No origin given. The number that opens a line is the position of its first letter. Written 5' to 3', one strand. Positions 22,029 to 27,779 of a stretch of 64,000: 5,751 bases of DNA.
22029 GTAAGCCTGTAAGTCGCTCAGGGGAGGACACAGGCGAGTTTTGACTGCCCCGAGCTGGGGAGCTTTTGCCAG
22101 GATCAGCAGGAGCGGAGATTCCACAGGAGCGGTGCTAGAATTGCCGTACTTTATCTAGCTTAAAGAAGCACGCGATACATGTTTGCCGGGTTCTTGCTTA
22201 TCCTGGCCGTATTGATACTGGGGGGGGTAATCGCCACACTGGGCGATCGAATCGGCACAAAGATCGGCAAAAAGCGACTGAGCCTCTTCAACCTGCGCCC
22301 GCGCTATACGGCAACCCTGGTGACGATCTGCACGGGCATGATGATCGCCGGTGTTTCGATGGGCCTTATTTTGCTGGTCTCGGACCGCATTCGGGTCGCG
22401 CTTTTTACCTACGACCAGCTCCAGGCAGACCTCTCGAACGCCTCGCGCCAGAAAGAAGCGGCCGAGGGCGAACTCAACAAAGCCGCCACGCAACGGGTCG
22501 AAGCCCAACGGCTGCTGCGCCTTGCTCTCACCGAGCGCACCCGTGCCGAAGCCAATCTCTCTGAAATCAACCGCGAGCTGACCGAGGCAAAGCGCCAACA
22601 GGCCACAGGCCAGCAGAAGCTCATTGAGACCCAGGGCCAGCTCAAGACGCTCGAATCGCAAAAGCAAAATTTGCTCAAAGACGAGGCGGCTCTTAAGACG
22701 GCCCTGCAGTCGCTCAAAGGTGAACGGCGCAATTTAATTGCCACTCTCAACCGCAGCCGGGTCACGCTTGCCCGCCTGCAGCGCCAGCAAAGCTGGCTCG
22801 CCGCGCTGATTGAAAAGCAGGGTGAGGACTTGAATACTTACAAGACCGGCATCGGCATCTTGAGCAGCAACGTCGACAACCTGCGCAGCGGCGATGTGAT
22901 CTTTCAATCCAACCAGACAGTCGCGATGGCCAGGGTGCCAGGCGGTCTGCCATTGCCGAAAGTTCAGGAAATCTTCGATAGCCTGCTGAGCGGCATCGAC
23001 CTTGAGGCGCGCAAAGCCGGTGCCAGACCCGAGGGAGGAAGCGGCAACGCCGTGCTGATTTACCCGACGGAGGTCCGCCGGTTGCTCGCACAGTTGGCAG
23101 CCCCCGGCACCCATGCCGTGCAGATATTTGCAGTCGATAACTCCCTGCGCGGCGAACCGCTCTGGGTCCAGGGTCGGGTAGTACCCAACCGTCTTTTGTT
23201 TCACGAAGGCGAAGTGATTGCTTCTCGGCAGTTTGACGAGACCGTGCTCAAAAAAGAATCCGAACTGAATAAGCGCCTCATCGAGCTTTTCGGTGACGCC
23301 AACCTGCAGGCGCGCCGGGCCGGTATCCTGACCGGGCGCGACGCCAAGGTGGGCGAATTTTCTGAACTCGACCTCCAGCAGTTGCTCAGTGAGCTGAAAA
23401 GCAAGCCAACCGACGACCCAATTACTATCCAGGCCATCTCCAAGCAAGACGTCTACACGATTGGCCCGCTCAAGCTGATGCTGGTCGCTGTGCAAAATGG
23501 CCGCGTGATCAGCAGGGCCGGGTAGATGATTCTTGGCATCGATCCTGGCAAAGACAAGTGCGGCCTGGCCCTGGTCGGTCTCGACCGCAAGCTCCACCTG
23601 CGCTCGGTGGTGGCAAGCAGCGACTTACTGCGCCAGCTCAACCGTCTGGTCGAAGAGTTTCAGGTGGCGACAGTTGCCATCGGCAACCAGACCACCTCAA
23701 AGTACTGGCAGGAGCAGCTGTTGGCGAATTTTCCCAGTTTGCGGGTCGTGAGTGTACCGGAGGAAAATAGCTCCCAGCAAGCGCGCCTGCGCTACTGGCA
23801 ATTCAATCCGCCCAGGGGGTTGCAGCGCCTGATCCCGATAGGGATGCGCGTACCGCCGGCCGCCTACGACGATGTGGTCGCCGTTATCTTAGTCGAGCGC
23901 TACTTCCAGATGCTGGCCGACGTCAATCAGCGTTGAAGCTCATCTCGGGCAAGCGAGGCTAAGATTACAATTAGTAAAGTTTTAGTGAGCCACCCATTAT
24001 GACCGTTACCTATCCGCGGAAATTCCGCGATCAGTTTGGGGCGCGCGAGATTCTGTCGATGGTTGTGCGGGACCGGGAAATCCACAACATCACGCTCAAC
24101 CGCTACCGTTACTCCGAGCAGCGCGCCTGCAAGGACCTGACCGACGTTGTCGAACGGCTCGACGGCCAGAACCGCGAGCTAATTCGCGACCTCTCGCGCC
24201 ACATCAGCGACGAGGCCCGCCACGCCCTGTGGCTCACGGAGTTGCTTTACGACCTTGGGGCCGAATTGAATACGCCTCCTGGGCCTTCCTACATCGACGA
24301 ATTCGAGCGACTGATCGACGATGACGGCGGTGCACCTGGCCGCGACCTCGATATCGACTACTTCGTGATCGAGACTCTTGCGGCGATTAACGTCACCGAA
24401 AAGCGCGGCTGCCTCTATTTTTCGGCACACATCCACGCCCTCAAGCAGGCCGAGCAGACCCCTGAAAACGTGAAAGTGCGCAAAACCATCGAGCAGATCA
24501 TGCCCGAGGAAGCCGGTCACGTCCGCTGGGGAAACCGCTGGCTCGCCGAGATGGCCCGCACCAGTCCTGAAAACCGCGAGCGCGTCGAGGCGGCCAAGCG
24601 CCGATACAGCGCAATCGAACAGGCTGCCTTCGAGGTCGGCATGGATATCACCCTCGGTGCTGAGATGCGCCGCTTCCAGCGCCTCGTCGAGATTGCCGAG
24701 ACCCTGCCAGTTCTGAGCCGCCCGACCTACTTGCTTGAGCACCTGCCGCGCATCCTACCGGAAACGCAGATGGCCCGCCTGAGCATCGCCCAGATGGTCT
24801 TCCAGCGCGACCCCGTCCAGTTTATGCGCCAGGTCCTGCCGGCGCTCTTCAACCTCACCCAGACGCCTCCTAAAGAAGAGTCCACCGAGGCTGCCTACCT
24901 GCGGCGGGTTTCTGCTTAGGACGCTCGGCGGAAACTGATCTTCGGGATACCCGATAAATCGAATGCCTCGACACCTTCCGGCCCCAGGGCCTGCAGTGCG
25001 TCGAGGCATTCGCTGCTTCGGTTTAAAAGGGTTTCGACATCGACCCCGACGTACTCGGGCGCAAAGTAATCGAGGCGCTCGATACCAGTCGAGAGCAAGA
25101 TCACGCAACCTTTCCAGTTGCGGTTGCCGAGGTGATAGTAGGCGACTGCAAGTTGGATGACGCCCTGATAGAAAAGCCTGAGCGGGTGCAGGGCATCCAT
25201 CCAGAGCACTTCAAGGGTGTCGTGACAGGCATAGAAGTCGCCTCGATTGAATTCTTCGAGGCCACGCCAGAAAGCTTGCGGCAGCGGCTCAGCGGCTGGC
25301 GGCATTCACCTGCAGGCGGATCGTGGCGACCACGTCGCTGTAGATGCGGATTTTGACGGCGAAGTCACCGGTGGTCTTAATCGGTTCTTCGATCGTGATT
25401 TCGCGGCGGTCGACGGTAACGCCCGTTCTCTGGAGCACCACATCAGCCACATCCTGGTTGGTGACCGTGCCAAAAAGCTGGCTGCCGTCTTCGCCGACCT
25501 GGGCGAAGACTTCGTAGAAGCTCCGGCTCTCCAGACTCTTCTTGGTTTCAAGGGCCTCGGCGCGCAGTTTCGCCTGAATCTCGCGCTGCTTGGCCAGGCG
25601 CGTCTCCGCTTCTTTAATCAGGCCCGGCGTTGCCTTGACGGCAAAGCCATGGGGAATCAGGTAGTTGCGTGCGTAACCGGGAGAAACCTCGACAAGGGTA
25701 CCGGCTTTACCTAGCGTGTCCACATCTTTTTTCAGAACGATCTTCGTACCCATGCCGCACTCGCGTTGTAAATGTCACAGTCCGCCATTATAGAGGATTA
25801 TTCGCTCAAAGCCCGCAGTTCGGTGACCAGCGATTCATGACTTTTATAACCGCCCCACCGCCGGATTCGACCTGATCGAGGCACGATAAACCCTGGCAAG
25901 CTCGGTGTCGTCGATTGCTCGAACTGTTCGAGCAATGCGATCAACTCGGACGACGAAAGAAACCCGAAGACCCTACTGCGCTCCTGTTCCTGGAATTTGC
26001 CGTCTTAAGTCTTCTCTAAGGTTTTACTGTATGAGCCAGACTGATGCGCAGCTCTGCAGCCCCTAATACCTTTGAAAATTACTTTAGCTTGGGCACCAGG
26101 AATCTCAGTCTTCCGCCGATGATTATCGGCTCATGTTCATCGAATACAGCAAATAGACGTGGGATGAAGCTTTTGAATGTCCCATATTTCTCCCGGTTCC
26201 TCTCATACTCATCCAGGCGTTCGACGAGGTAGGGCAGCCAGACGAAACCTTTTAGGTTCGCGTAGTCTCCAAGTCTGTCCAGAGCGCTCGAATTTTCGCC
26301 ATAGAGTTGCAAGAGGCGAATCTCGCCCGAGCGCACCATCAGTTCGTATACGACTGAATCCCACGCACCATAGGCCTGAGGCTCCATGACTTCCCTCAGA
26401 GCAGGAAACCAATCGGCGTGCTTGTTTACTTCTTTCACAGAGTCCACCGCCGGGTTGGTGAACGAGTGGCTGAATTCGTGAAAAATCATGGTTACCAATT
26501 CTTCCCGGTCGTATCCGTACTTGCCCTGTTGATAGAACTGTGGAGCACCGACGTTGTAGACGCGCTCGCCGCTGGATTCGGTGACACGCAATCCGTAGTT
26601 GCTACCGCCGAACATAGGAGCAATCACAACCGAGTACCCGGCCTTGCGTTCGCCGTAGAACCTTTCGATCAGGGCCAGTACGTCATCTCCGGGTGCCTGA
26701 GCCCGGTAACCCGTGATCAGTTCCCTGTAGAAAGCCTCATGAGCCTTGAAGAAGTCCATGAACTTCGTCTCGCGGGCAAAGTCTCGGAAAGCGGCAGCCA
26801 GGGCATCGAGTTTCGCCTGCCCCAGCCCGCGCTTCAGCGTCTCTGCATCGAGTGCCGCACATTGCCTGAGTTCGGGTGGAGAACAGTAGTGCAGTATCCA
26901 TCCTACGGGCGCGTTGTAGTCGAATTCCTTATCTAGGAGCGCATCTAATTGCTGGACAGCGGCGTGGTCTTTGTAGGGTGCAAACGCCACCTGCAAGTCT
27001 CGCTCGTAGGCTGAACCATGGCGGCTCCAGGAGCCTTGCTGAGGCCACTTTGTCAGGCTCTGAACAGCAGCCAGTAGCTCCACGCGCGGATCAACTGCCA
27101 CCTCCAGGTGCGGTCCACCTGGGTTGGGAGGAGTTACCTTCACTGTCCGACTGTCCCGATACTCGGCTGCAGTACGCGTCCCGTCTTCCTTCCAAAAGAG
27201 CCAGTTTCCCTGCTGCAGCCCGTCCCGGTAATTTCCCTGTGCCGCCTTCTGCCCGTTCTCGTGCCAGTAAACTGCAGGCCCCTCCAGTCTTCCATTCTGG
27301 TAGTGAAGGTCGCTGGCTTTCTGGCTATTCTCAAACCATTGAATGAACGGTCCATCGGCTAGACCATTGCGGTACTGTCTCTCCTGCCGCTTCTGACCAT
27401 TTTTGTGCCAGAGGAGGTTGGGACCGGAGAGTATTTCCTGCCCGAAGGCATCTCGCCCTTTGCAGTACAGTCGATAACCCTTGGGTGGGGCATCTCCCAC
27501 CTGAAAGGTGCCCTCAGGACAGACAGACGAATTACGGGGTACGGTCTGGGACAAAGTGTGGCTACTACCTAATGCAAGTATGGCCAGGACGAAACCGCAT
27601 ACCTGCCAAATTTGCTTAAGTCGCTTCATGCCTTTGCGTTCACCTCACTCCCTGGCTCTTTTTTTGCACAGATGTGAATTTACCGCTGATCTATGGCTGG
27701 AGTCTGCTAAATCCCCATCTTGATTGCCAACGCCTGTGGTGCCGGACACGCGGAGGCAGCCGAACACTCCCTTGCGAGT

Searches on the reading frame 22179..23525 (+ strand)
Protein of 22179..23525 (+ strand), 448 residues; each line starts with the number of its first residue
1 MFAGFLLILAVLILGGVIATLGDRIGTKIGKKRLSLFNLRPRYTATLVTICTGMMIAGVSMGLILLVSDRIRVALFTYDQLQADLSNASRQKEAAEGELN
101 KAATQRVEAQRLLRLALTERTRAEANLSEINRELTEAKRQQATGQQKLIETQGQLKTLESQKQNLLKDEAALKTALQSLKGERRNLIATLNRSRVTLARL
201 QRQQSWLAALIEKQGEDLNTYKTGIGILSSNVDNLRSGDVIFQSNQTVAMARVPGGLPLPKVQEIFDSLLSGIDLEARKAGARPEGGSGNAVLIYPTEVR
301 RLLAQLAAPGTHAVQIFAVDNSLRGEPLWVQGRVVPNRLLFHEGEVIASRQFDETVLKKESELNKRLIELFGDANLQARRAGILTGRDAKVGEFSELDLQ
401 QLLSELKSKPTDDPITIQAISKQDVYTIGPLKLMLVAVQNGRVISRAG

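Call 6: search_protein_families(library=pfam, proteins=[window:22179-23525:+], max_evalue=0.001)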
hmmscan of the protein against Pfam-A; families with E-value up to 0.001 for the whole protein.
window:22179-23525:+ (448 aa): 1 family
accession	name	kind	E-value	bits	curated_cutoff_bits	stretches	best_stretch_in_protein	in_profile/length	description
PF11283.13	DUF3084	-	1.5e-31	108.6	25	1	4-80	1-77/77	Protein of unknown function (DUF3084)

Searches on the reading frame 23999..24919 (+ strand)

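Call 6: search_protein_families(library=pfam, proteins=[window:23999-24919:+], max_evalue=0.001)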
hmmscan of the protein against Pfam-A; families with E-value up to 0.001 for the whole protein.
window:23999-24919:+ (306 aa): 2 families
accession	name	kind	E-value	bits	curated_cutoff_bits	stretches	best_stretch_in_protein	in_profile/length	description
PF04305.20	DUF455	-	5.3e-09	36.4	34.3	1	132-193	154-211/247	Protein of unknown function (DUF455)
PF05138.18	PaaA_PaaC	-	0.00046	19.9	28.5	1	136-202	111-176/263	Phenylacetic acid catabolic protein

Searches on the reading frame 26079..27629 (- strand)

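Call 6: search_protein_families(library=pfam, proteins=[window:26079-27629:-], max_evalue=0.001)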
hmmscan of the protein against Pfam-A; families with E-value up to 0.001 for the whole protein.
window:26079-27629:- (516 aa): 2 families
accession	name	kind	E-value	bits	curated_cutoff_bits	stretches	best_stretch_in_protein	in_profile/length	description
PF16286.10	DUF4932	-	4.8e-54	184.4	28.7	1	176-495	2-332/332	Domain of unknown function (DUF4932)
PF07661.19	MORN_2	-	8e-07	29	29.6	0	115-136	1-22/22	MORN repeat variant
